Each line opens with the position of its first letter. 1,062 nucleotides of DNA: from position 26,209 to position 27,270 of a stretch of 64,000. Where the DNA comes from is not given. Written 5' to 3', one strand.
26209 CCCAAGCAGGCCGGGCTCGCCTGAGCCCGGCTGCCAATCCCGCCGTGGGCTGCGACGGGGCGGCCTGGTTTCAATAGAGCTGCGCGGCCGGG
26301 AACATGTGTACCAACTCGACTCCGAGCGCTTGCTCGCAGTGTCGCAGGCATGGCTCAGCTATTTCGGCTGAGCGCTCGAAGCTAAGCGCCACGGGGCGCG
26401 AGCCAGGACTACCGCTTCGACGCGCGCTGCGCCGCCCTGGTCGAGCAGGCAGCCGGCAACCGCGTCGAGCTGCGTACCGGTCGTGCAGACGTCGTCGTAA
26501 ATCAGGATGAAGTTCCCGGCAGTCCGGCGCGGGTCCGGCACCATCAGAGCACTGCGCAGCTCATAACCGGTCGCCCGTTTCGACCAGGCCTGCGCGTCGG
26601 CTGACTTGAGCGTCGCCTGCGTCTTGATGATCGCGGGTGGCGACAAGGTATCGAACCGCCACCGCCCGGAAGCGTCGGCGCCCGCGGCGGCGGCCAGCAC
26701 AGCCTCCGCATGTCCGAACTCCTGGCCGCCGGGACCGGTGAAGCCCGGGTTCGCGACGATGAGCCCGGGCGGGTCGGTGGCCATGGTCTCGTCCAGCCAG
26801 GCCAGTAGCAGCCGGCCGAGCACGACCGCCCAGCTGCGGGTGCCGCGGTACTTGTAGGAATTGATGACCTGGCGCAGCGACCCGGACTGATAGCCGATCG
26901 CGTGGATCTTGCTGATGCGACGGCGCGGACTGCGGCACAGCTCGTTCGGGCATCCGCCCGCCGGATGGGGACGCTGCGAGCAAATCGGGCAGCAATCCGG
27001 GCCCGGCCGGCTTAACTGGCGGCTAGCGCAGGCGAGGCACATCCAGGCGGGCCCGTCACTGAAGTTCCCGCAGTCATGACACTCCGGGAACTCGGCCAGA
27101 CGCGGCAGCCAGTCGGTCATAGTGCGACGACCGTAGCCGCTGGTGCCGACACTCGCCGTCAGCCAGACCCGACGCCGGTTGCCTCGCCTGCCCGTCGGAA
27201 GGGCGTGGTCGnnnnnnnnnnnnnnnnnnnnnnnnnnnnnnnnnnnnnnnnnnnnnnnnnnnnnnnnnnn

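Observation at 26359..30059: Zeta-toxin-like kinase operon with an unusual partner set (small protein, D-aminoacylase-type amidohydrolase, ComF-type PRTase)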

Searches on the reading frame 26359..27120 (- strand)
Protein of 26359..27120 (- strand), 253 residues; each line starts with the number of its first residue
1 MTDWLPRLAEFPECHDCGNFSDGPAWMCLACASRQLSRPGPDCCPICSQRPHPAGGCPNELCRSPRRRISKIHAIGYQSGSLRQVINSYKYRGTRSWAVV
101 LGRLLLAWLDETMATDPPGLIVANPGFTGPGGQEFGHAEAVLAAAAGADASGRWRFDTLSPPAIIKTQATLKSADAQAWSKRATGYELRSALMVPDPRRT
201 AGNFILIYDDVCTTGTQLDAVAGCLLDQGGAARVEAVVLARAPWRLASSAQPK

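Call 4: search_protein_families(library=pfam, proteins=[window:26359-27120:-], max_evalue=0.01)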
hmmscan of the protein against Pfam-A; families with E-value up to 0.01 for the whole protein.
window:26359-27120:- (253 aa): 1 family
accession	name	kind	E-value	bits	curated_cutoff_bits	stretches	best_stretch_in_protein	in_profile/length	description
PF00156.33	Pribosyltran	-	0.00012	21.9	26.3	1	195-243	80-127/158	Phosphoribosyl transferase domain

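Call 6: search_protein_families(library=ncbifam, proteins=[window:26359-27120:-], max_evalue=0.01)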
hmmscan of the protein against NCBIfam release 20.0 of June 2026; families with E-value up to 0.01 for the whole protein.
window:26359-27120:- (253 aa): 2 families
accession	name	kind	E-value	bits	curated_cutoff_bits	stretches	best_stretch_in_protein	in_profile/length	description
NF008616.0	PRK11595.1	equivalog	2.7e-10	40.1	304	1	27-241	22-225/227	DNA utilization protein GntX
TIGR00201.1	comF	subfamily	6.5e-07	29.5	233.55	1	73-241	36-190/190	ComF family protein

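Call 7: search_protein_families(library=padloc, proteins=[window:26359-27120:-], max_evalue=0.01)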
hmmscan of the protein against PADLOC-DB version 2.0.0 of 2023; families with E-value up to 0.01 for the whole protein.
window:26359-27120:- (253 aa): 2 families
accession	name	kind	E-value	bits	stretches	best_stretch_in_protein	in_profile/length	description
PDLC03962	ShosT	-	9e-06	23.7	1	161-242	125-211/237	-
PDLC03928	PsyrT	-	0.0072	12.6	1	165-242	611-684/689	-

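Call 37: find_homologous_proteins(query=window:26359-27120:-, max_evalue=0.00001)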
Query window:26359-27120:- (253 aa): 563 proteins with E <= 0.00001 among 8000 candidates; the best 120 are listed.
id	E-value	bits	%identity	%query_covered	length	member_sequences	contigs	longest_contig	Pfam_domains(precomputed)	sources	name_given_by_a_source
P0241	3.6e-171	586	100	100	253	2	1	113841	-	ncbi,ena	-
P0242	3.8e-140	484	87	97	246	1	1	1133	-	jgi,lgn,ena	jgi:predicted amidophosphoribosyltransferase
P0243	1.7e-139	482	86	97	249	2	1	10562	-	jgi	jgi:predicted amidophosphoribosyltransferase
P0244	3.0e-139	481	85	98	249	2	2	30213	-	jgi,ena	-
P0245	6.5e-138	477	85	97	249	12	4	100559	-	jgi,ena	-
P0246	2.2e-137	475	86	97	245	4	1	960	-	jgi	jgi:predicted amidophosphoribosyltransferase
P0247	4.2e-137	474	86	97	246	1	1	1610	-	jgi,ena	-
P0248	4.4e-136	471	84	97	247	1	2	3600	PF00156.34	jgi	jgi:predicted amidophosphoribosyltransferase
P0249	1.2e-135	469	85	97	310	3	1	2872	-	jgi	jgi:predicted amidophosphoribosyltransferase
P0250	1.6e-135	469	84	97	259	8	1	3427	-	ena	-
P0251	3.1e-135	468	84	97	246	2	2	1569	PF00156.34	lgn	-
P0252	2.7e-131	455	83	97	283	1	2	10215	-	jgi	jgi:predicted amidophosphoribosyltransferase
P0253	1.3e-130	453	84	97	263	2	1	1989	-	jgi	jgi:predicted amidophosphoribosyltransferase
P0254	1.2e-129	449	82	97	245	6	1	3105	-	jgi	jgi:predicted amidophosphoribosyltransferase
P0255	1.5e-129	449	81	97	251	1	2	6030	PF00156.34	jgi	jgi:predicted amidophosphoribosyltransferase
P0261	3.8e-122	425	86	87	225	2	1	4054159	-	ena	-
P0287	7.4e-115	401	77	95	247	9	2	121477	PF00156.34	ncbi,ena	-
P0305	6.2e-110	385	71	97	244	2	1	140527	-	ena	-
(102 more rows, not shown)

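Call 38: find_encoding_contigs(protein=P0261, flank=9000, max_places=1)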
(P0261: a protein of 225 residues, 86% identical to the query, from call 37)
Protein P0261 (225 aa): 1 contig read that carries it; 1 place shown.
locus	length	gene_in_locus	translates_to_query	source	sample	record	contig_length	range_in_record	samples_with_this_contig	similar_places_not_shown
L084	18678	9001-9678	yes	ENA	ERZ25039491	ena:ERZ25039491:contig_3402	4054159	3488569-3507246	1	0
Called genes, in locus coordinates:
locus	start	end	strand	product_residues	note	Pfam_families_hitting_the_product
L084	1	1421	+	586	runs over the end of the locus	-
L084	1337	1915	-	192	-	PF00881:Nitroreductase, PF14512:TM1586_NiRdase (faint), PF00881:Nitroreductase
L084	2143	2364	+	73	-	-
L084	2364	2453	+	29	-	-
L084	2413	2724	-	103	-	-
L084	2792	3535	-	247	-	-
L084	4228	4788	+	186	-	-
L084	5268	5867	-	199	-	PF05724:TPMT, PF13489:Methyltransf_23, PF02353:CMAS (weak), PF05175:MTS (weak), PF13847:Methyltransf_31, PF08241:Methyltransf_11, PF08242:Methyltransf_12, PF13649:Methyltransf_25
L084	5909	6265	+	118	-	PF01981:PTH2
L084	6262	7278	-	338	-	PF07929:PRiA4_ORF3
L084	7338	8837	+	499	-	PF07969:Amidohydro_3, PF01979:Amidohydro_1 (faint)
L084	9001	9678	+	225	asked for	-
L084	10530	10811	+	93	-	-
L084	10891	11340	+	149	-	PF12802:MarR_2, PF13463:HTH_27 (weak), PF01047:MarR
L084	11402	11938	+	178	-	-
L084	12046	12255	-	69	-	-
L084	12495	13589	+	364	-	PF01408:GFO_IDH_MocA, PF02894:GFO_IDH_MocA_C, PF22725:GFO_IDH_MocA_C3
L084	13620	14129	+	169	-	PF04167:DUF402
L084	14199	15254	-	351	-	PF21320:WHD_Rv2258c, PF13489:Methyltransf_23, PF05175:MTS (weak), PF08241:Methyltransf_11, PF08242:Methyltransf_12, PF13649:Methyltransf_25, PF13847:Methyltransf_31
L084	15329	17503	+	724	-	PF00561:Abhydrolase_1, PF04101:Glyco_tran_28_C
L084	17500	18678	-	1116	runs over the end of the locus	PF00486:Trans_reg_C (weak), PF03704:BTAD, PF13191:AAA_16, PF13401:AAA_22 (weak), PF05729:NACHT (weak), PF13424:TPR_12 (weak), PF17874:TPR_MalT (weak)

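Call 39: find_encoding_contigs(protein=P0245, flank=9000, max_places=2)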
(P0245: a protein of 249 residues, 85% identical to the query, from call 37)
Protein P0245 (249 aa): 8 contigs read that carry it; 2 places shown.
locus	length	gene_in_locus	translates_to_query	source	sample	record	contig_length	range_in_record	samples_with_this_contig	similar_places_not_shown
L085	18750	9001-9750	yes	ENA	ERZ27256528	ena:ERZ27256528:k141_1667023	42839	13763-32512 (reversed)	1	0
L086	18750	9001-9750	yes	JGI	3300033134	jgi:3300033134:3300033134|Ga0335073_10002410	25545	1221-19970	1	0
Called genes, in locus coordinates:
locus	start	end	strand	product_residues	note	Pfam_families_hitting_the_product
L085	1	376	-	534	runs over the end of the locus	PF13490:zf-HC2 (weak)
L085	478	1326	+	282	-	PF00892:EamA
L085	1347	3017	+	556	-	-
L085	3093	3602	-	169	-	PF14512:TM1586_NiRdase (faint), PF00881:Nitroreductase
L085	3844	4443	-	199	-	PF05724:TPMT, PF13489:Methyltransf_23, PF05175:MTS (weak), PF02353:CMAS, PF13847:Methyltransf_31, PF08241:Methyltransf_11, PF08242:Methyltransf_12, PF13649:Methyltransf_25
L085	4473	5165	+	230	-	PF00106:adh_short, PF01370:Epimerase (weak), PF08659:KR, PF13460:NAD_binding_10 (weak), PF13561:adh_short_C2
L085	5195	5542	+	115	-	PF01981:PTH2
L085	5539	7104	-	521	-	PF07929:PRiA4_ORF3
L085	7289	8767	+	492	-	PF01979:Amidohydro_1 (faint), PF07969:Amidohydro_3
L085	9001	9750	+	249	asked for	-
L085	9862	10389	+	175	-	-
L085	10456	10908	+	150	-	-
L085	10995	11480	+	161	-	PF12802:MarR_2, PF13463:HTH_27 (weak), PF01047:MarR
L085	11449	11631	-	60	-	-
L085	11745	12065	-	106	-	-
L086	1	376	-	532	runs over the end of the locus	?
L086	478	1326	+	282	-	PF00892:EamA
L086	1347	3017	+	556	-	-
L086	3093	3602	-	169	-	PF14512:TM1586_NiRdase (faint), PF00881:Nitroreductase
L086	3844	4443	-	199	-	PF05724:TPMT, PF13489:Methyltransf_23, PF05175:MTS (weak), PF02353:CMAS, PF13847:Methyltransf_31, PF08241:Methyltransf_11, PF08242:Methyltransf_12, PF13649:Methyltransf_25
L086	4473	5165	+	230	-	PF00106:adh_short, PF01370:Epimerase (weak), PF08659:KR, PF13460:NAD_binding_10 (weak), PF13561:adh_short_C2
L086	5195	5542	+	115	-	PF01981:PTH2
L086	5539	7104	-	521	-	PF07929:PRiA4_ORF3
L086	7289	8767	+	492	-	PF01979:Amidohydro_1 (faint), PF07969:Amidohydro_3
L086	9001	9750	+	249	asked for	-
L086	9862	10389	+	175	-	-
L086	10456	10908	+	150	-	-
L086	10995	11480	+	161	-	PF12802:MarR_2, PF13463:HTH_27 (weak), PF01047:MarR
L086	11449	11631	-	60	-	-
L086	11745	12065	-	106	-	-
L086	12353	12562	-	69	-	-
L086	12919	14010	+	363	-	PF01408:GFO_IDH_MocA, PF02894:GFO_IDH_MocA_C, PF22725:GFO_IDH_MocA_C3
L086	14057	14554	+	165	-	PF04167:DUF402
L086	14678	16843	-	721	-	PF00561:Abhydrolase_1, PF12146:Hydrolase_4, PF12697:Abhydrolase_6, PF04101:Glyco_tran_28_C (weak)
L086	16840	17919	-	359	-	PF21320:WHD_Rv2258c, PF13489:Methyltransf_23, PF05175:MTS (faint), PF13847:Methyltransf_31, PF08241:Methyltransf_11, PF08242:Methyltransf_12, PF13649:Methyltransf_25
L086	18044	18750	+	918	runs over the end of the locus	PF13191:AAA_16, PF00196:GerE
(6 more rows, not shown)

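Call 40: find_encoding_contigs(protein=P0287, flank=9000, max_places=1)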
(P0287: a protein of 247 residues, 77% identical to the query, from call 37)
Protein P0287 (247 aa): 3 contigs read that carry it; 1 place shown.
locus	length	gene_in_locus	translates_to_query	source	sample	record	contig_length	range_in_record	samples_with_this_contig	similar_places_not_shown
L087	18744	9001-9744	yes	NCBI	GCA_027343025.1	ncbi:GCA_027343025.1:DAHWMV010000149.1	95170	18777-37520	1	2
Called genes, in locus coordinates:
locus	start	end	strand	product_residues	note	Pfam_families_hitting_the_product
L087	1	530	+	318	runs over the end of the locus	PF18979:DUF5715 (weak)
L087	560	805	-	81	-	-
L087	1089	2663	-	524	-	PF13490:zf-HC2 (faint)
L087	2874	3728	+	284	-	PF00892:EamA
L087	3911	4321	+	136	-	-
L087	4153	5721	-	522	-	PF07929:PRiA4_ORF3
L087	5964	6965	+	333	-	PF06414:Zeta_toxin, PF13671:AAA_33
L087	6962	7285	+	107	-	-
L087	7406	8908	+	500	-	PF07969:Amidohydro_3, PF01979:Amidohydro_1 (faint)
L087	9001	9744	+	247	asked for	PF00156:Pribosyltran (weak)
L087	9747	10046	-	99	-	PF12840:HTH_20, PF01022:HTH_5 (weak), PF12802:MarR_2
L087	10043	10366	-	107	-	-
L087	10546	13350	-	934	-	PF00211:Guanylate_cyc, PF13191:AAA_16 (weak), PF13401:AAA_22 (weak), PF25872:HTH_77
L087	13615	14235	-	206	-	PF13424:TPR_12 (weak)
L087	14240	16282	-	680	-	PF00211:Guanylate_cyc, PF13481:AAA_25 (faint), PF13191:AAA_16 (weak), PF25872:HTH_77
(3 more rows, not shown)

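Call 41: find_encoding_contigs(protein=P0305, flank=9000, max_places=1)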
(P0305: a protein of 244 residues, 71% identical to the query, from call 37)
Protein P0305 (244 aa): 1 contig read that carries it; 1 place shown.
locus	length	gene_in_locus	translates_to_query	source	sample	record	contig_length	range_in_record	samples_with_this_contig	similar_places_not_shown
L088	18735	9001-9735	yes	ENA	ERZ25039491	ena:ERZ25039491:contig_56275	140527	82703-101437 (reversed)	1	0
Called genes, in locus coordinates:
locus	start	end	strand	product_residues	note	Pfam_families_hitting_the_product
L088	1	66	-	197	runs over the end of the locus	PF06475:Glycolipid_bind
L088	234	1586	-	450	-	-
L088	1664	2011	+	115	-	PF01981:PTH2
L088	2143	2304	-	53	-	-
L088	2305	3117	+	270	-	PF06414:Zeta_toxin, PF13671:AAA_33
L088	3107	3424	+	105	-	-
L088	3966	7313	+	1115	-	PF00176:SNF2-rel_dom, PF04851:ResIII (weak), PF00270:DEAD (faint), PF00271:Helicase_C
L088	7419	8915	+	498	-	PF01979:Amidohydro_1 (faint), PF07969:Amidohydro_3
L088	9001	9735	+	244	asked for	-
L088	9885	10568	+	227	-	-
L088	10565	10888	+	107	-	PF13601:HTH_34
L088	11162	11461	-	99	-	PF12840:HTH_20, PF24034:DUF7343 (weak), PF01022:HTH_5, PF12802:MarR_2, PF13412:HTH_24 (weak)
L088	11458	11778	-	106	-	-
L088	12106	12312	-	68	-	-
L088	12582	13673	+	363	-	PF01408:GFO_IDH_MocA, PF02894:GFO_IDH_MocA_C (weak), PF22725:GFO_IDH_MocA_C3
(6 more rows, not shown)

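Call 59: search_protein_families(library=phrogs, proteins=[window:26359-27120:-], max_evalue=0.01)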
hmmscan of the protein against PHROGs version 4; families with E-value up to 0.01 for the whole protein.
window:26359-27120:- (253 aa): 0 families

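Call 68: find_related_loci(query=A4, collection=metagenome_contigs, flank=9000)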
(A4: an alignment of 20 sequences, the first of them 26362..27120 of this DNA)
Query A4 (253 aa) in metagenome_contigs; peptide patterns used: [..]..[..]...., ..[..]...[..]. (x = any residue, [..] = any of these).
454 stretches matched a pattern; 221 encode a relative of the query (tblastn E <= 1e-3); the best 80 are kept; 80 distinct loci.
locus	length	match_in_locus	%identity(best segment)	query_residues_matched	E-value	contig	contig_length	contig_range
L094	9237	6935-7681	85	1-249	2e-133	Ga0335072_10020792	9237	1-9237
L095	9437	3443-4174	85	1-245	9e-132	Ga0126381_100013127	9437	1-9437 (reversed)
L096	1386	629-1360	86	1-245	2e-142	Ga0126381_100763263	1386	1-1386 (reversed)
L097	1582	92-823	85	1-245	1e-138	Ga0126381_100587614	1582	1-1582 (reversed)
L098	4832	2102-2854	80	1-251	2e-121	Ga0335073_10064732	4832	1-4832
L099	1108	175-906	77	1-245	7e-132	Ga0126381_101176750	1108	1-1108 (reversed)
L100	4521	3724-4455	76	1-245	5e-121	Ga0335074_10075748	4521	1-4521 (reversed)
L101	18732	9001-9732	76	1-245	4e-119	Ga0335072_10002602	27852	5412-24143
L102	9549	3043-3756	76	8-245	4e-118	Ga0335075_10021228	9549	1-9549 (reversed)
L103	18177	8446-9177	76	1-245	2e-117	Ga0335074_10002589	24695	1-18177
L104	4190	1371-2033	84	1-222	1e-117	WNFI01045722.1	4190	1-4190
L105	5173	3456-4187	75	1-245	3e-116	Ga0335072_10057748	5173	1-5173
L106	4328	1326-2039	77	8-245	2e-115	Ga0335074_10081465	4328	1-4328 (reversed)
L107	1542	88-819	77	1-245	4e-123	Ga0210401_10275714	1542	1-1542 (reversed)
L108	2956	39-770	78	1-245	9e-118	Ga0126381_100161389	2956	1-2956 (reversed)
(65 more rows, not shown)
